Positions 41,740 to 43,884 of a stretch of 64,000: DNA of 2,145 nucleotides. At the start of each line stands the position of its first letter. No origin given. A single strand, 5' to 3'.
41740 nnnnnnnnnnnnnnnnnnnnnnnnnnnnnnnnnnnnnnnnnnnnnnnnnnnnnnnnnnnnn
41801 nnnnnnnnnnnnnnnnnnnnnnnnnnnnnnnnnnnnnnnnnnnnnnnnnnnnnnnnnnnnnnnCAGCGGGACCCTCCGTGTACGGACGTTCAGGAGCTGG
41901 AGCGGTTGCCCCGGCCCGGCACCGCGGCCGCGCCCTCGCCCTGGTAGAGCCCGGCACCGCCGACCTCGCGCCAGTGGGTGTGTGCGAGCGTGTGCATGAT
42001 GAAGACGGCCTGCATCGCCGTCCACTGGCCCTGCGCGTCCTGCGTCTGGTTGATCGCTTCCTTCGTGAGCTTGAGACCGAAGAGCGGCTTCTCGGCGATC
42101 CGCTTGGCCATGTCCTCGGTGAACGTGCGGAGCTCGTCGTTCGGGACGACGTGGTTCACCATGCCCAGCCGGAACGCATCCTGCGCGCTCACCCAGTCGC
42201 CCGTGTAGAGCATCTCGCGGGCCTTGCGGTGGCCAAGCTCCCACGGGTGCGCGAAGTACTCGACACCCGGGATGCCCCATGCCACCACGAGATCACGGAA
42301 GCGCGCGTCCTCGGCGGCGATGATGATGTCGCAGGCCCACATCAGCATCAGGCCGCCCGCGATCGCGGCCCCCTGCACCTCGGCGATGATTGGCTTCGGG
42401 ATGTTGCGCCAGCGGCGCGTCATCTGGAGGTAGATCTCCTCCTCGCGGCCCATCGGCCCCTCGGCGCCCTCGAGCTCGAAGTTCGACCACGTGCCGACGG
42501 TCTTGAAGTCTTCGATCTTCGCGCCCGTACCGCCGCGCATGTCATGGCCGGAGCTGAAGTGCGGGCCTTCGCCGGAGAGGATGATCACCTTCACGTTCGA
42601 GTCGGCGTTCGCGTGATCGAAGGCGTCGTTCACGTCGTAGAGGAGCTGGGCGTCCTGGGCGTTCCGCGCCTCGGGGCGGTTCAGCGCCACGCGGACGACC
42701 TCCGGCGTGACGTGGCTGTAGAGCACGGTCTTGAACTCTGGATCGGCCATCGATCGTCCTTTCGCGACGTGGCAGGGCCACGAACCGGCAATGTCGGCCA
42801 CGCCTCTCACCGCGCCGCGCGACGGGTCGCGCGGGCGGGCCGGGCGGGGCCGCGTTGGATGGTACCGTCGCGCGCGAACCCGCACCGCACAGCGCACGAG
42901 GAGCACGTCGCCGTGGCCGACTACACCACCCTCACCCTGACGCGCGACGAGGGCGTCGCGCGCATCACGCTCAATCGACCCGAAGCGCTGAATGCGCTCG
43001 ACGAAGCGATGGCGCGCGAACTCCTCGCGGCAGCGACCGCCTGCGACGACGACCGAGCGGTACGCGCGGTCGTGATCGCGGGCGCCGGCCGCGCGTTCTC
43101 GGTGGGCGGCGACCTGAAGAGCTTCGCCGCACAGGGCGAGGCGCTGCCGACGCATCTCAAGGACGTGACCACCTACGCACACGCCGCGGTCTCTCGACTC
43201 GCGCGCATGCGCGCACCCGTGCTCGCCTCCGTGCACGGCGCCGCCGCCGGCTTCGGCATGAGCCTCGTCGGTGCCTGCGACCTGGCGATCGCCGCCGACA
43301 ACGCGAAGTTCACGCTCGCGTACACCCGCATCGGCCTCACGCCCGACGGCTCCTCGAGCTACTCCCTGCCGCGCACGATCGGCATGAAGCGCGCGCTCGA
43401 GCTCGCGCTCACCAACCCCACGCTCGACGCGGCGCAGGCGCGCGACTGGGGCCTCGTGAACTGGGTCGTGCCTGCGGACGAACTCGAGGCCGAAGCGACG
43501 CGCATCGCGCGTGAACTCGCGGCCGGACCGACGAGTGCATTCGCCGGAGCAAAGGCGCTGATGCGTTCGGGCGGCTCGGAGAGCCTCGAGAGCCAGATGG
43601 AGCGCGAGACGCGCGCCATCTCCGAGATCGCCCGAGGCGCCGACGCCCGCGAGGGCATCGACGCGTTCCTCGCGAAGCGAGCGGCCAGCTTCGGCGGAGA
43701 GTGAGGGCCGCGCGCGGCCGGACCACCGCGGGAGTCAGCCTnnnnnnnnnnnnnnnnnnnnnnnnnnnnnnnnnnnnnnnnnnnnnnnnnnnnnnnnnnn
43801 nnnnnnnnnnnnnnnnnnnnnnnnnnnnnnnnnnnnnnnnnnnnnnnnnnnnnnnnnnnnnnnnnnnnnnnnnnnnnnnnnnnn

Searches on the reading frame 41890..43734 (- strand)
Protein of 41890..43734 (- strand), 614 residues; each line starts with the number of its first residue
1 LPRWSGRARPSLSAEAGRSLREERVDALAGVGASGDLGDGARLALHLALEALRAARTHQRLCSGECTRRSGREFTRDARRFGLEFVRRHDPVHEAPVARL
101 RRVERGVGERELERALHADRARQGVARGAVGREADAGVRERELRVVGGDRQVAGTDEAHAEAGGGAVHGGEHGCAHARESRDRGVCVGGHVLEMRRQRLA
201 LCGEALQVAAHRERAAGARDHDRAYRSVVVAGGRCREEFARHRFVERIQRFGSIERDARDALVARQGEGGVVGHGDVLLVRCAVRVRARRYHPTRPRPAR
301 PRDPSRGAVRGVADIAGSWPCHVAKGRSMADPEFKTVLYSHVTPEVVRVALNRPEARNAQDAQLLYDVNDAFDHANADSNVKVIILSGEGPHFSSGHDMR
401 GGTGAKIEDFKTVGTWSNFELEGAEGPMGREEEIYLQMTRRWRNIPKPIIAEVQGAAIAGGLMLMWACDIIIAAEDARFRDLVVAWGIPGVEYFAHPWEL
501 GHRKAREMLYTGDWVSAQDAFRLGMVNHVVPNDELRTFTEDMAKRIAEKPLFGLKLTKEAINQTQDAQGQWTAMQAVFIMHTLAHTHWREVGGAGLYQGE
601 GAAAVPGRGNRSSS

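Call 70: search_protein_families(library=pfam, proteins=[window:41890-43734:-], max_evalue=0.000001)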
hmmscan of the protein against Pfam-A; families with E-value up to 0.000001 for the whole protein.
window:41890-43734:- (614 aa): 2 families
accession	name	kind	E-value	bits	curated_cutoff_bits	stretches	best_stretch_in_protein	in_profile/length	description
PF00378.25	ECH_1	-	2.4e-40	138.9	27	1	346-576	6-221/251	Enoyl-CoA hydratase/isomerase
PF16113.10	ECH_2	-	4.7e-15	56.3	27.2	1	348-569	3-207/335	Enoyl-CoA hydratase/isomerase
